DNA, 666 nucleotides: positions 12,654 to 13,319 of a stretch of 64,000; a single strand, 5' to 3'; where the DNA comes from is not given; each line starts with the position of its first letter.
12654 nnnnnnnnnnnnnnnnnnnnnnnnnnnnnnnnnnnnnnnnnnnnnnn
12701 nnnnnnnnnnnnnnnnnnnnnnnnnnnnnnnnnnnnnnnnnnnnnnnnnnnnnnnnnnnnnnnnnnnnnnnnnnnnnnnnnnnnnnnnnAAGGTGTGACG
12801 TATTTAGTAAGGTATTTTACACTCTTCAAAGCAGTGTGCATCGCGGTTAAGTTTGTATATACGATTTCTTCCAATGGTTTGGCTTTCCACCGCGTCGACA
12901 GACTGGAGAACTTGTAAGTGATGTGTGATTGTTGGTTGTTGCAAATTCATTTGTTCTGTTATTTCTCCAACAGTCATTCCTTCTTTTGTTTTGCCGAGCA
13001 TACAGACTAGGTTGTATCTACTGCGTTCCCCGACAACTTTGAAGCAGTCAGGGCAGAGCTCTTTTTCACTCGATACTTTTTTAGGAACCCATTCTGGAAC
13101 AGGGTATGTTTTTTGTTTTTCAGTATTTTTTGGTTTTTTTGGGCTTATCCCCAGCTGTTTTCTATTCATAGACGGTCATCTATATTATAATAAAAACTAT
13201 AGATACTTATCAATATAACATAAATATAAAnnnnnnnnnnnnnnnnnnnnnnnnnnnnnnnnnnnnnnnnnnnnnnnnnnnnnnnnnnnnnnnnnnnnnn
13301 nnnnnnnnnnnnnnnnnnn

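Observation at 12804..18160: ArsR / NrdD-NrdG-FNR-like flavoprotein / membrane-anchored NirK cluster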

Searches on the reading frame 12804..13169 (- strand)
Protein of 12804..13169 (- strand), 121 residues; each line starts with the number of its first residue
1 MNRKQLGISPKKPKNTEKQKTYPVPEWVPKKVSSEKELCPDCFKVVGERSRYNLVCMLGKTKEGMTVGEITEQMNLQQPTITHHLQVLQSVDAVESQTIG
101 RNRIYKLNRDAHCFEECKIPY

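Call 3: search_protein_families(library=pfam, proteins=[window:12804-13169:-], max_evalue=0.01)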
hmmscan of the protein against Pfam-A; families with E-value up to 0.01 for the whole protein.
window:12804-13169:- (121 aa): 7 families
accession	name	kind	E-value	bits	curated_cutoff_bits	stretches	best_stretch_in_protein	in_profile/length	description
PF12840.13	HTH_20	-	3.5e-08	33.7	27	1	49-96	4-50/51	Helix-turn-helix domain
PF01022.26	HTH_5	-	1e-06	29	22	1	51-90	4-41/47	Bacterial regulatory protein, arsR family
PF24033.1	DUF7342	-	0.00011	22.7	31.6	1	60-116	13-69/150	Family of unknown function (DUF7342)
PF01978.25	TrmB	-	0.0037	17.5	25.6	1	61-106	19-63/68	Sugar-specific transcriptional regulator TrmB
PF01047.28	MarR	-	0.0042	17.4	24.6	1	61-95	14-48/59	MarR family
PF14493.12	HTH_40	-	0.0049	17.6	27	1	62-86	10-34/89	Helix-turn-helix domain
PF09339.16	HTH_IclR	-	0.0056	16.9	22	1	58-96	12-50/52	IclR helix-turn-helix domain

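Call 4: search_protein_families(library=ncbifam, proteins=[window:12804-13169:-], max_evalue=0.01)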
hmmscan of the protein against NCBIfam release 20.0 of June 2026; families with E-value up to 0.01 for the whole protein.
window:12804-13169:- (121 aa): 8 families
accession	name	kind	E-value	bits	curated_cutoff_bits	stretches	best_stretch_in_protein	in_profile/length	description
NF033788.1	HTH_metalloreg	subfamily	2.2e-15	56.2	55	1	41-110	3-71/77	metalloregulator ArsR/SmtB family transcription factor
NF033789.1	repress_SdpR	subfamily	6.4e-12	45.2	100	1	43-109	2-66/79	autorepressor SdpR family transcription factor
NF040642.1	sulf_sens_BigR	equivalog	4.1e-08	33.2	155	1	41-110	12-79/95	sulfite-sensing transcriptional repressor BigR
NF041413.1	ArsR_Rv2640c_fam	equivalog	7e-06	26.4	155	1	44-111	37-105/118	Rv2640c family ArsR-like transcriptional regulator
NF045707.1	Dbac_1936_reg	equivalog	5.9e-05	23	115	1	44-102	12-68/99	ArsR/SmtB-type metalloregulator TsoR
NF007528.0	PRK10141.1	subfamily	0.0002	21.2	97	1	42-108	9-74/117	metalloregulator ArsR/SmtB family transcription factor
TIGR01884.1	cas_HTH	subfamily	0.0015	18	60.2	1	44-108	137-199/202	CRISPR-associated CARF protein Csa3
NF040939.2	trans_reg_lrs14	equivalog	0.0055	16.7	90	1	51-98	23-70/103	Lrs14 family HTH-type transcriptional regulator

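Call 42: find_homologous_proteins(query=window:12804-13169:-, max_evalue=0.00001)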
Query window:12804-13169:- (121 aa): 685 proteins with E <= 0.00001 among 686 candidates; the best 120 are listed.
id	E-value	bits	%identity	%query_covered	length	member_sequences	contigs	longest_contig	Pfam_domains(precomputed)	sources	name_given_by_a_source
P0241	6.4e-77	273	100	100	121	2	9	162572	PF12840.14,PF01022.27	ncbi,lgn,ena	-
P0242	3.8e-65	235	84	100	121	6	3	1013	PF12840.14,PF01022.27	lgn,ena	-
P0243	3.7e-62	226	82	100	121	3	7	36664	PF12840.14,PF01022.27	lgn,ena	-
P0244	4.4e-61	222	80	100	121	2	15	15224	PF12840.14,PF01022.27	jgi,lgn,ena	jgi:predicted transcriptional regulator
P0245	2.3e-55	204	78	92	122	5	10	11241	PF12840.14,PF01022.27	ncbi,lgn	-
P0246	2.9e-55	203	74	100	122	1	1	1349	PF12840.14,PF01022.27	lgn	-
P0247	1.7e-54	201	75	100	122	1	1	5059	PF12840.14,PF01022.27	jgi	jgi:predicted transcriptional regulator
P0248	4.9e-54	199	73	100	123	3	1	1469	PF12840.14,PF01022.27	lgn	-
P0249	1.0e-53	198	75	100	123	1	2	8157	PF12840.14,PF01022.27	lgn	-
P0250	1.1e-53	198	72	100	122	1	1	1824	PF12840.14,PF01022.27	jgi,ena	-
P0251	1.2e-53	198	74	100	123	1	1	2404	PF12840.14,PF01022.27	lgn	-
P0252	1.3e-53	198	73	100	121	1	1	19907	PF12840.14,PF01022.27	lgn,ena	-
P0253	1.3e-53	198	73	100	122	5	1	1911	PF12840.14,PF01022.27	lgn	-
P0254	1.4e-53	198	74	100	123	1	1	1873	PF12840.14,PF01022.27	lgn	-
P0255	1.8e-53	198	73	100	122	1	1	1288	PF12840.14,PF01022.27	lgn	-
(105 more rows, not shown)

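Call 45: find_encoding_contigs(protein=P0241, flank=10000, max_places=3)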
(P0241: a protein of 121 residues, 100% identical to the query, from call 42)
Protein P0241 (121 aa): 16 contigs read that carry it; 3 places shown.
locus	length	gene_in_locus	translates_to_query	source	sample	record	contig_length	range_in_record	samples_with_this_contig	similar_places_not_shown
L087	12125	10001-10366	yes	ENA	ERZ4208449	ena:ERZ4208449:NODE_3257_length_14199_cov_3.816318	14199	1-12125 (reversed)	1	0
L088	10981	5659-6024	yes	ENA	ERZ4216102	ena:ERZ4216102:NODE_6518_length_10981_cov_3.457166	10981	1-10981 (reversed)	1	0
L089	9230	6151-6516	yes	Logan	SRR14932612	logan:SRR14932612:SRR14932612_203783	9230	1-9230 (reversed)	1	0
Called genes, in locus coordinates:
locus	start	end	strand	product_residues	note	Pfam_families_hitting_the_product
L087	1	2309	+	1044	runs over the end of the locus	PF02811:PHP, PF07733:DNA_pol3_alpha, PF17657:DNA_pol3_finger, PF14579:HHH_6, PF01336:tRNA_anti-codon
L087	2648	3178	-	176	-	-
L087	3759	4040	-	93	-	PF08922:DUF1905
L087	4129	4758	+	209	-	-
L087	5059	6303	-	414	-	PF07731:Cu-oxidase_2 (faint), PF07732:Cu-oxidase_3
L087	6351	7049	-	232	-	PF00970:FAD_binding_6 (faint), PF00175:NAD_binding_1, PF08030:NAD_binding_6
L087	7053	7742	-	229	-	PF13353:Fer4_12, PF04055:Radical_SAM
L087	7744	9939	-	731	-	PF03477:ATP-cone, PF13597:NRDD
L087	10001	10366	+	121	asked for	PF12840:HTH_20, PF01022:HTH_5 (weak)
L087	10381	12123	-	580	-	?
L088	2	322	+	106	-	?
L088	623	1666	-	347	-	PF07731:Cu-oxidase_2 (faint), PF07732:Cu-oxidase_3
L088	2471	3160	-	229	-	PF13353:Fer4_12, PF04055:Radical_SAM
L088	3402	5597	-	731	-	PF03477:ATP-cone, PF13597:NRDD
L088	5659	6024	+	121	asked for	PF12840:HTH_20, PF01022:HTH_5 (weak)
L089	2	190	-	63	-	?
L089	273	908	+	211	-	-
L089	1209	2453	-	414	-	PF07731:Cu-oxidase_2 (faint), PF07732:Cu-oxidase_3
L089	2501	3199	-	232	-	PF00970:FAD_binding_6 (faint), PF00175:NAD_binding_1, PF08030:NAD_binding_6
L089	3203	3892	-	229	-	PF13353:Fer4_12, PF04055:Radical_SAM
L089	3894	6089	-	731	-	PF03477:ATP-cone, PF13597:NRDD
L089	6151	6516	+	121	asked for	PF12840:HTH_20, PF01022:HTH_5 (weak)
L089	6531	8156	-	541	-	PF00664:ABC_membrane, PF00005:ABC_tran, PF02463:SMC_N (weak)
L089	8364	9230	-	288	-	?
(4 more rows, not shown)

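Call 54: predict_structure(alignment_id=A2)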
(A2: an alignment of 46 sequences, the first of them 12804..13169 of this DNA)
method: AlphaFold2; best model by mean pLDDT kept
length: 121 residues; sequences in the alignment: 46
mean_pLDDT: 76.6   pTM: 0.63
mean pLDDT of the five models: 76.6, 73.3, 65.9, 64.2, 63.5
residues with pLDDT >= 90: 17; 70-90: 75; 50-70: 11; < 50: 18
segments of 3 or more residues with pLDDT < 50: 1-18
pLDDT, mean of each block of 10 residues (from residue 1): 43 47 72 67 83 87 88 84 90 89 90 79 75
secondary structure, 60 per line:
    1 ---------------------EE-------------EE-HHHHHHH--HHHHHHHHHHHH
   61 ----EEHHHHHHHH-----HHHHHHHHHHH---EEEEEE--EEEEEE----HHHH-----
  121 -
elements in order: H40-46 H49-60 H67-74 H80-90 E94-99 E102-107 H112-115

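Call 58: fold_search(model_id=the predicted structure, library=pdb)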
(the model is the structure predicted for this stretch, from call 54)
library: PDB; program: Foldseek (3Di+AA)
matches with E <= 10: 1236; with E <= 0.001: 11
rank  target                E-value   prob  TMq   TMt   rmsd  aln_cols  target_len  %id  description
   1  1r1u_C                2.4e-04  1.00  0.55  0.67   2.3        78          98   32  Crystal structure of the metal-sensing transcriptional repressor CzrA from Staphylococcus aureus in the apo-form (released 2004-05-18)
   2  1r1u_B                2.6e-04  1.00  0.55  0.71   2.3        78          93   32  Crystal structure of the metal-sensing transcriptional repressor CzrA from Staphylococcus aureus in the apo-form (released 2004-05-18)
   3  6cda                  2.8e-04  1.00  0.55  0.68   2.3        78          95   32  Crystal structure of L34A CzrA in the Zn(II)bound state (released 2018-07-11)
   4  1r1u_A                3.1e-04  1.00  0.55  0.70   2.3        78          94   32  Crystal structure of the metal-sensing transcriptional repressor CzrA from Staphylococcus aureus in the apo-form (released 2004-05-18)
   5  8qkf_A                3.3e-04  1.00  0.54  0.64   2.7        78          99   23  SmtB protein of Mycobacterium smegmatis (released 2024-09-25)
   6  4ggg_B                4.6e-04  1.00  0.55  0.70   2.3        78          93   31  Crystal structure of V66A/L68V CzrA in the Zn(II)bound state. (released 2013-02-06)
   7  2oqg_C                5.6e-04  1.00  0.56  0.64   1.6        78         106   19  ArsR-like Transcriptional Regulator from Rhodococcus sp. RHA1 (released 2007-03-06)
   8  8qkf_B                5.9e-04  1.00  0.51  0.65   1.4        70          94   23  SmtB protein of Mycobacterium smegmatis (released 2024-09-25)
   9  6cdb_B                5.9e-04  1.00  0.55  0.69   2.3        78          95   31  Crystal Structure of V66L CzrA in the Zn(II)bound state (released 2018-07-11)
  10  7p6f_DDD              9.3e-04  1.00  0.56  0.69   1.6        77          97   22  1.93 A resolution X-ray crystal structure of the transcriptional regulator SrnR from Streptomyces griseus (released 2022-05-25)
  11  1r1u_D                9.3e-04  1.00  0.55  0.69   2.3        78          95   32  Crystal structure of the metal-sensing transcriptional repressor CzrA from Staphylococcus aureus in the apo-form (released 2004-05-18)
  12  3f6v                  1.1e-03  1.00  0.56  0.69   1.6        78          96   26  Crystal structure of Possible transcriptional regulator for arsenical resistance (released 2008-11-25)
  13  7p6f_AAA              1.1e-03  1.00  0.56  0.65   1.6        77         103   22  1.93 A resolution X-ray crystal structure of the transcriptional regulator SrnR from Streptomyces griseus (released 2022-05-25)
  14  3f6o_A                1.1e-03  1.00  0.55  0.68   1.7        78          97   17  Crystal structure of ArsR family transcriptional regulator, RHA00566 (released 2008-11-25)
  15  1r22_B                1.1e-03  1.00  0.54  0.66   2.4        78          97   22  Crystal structure of the cyanobacterial metallothionein repressor SmtB (C14S/C61S/C121S mutant) in the Zn2alpha5-form (released 2004-05-18)
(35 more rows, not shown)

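Call 72: search_solved_structures(query=A2, max_evalue=0.01, show_alignments=5)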
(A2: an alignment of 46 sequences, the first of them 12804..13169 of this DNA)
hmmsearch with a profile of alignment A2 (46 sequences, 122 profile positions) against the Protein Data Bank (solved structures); distinct sequences matched with E-value up to 0.01: 18.
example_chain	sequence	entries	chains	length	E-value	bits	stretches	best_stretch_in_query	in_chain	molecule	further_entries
6j0e_A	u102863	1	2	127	1.2e-08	38.2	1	34-108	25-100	Arsenic responsive repressor ArsR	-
1r1u_A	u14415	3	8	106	1.5e-08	37.9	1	39-109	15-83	repressor protein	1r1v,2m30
2kjb_A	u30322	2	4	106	1.5e-08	37.9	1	39-109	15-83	CzrA protein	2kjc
6cda_A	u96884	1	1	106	3.4e-08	36.7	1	40-109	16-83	ArsR family transcriptional regulator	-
4ggg_A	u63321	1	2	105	6.3e-08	35.8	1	39-109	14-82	Repressor protein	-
6cdb_A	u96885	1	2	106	7.9e-08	35.5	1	39-109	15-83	ArsR family transcriptional regulator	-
8qkf_A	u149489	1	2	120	7.7e-06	29.1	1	58-109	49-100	ArsR family transcriptional regulator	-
1r22_A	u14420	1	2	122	9.7e-05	25.5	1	42-109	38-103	Transcriptional repressor smtB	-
3jth_A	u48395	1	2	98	0.00013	25.1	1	44-110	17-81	Transcription activator HlyU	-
1r1t_A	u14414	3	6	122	0.00014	25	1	42-109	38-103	Transcriptional repressor smtB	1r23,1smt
5znx_A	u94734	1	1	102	0.00015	24.9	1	45-110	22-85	Transcriptional activator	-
3pqj_A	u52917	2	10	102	0.00027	24.1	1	43-109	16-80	Biofilm growth-associated repressor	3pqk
4k2e_A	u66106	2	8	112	0.00073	22.7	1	44-109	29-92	Transcriptional activator HlyU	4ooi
9t6t_A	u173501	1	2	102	0.00073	22.7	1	41-110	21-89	Lmo1102 protein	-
9t6r_A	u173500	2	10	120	0.0009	22.4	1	41-110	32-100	Lmo1102 protein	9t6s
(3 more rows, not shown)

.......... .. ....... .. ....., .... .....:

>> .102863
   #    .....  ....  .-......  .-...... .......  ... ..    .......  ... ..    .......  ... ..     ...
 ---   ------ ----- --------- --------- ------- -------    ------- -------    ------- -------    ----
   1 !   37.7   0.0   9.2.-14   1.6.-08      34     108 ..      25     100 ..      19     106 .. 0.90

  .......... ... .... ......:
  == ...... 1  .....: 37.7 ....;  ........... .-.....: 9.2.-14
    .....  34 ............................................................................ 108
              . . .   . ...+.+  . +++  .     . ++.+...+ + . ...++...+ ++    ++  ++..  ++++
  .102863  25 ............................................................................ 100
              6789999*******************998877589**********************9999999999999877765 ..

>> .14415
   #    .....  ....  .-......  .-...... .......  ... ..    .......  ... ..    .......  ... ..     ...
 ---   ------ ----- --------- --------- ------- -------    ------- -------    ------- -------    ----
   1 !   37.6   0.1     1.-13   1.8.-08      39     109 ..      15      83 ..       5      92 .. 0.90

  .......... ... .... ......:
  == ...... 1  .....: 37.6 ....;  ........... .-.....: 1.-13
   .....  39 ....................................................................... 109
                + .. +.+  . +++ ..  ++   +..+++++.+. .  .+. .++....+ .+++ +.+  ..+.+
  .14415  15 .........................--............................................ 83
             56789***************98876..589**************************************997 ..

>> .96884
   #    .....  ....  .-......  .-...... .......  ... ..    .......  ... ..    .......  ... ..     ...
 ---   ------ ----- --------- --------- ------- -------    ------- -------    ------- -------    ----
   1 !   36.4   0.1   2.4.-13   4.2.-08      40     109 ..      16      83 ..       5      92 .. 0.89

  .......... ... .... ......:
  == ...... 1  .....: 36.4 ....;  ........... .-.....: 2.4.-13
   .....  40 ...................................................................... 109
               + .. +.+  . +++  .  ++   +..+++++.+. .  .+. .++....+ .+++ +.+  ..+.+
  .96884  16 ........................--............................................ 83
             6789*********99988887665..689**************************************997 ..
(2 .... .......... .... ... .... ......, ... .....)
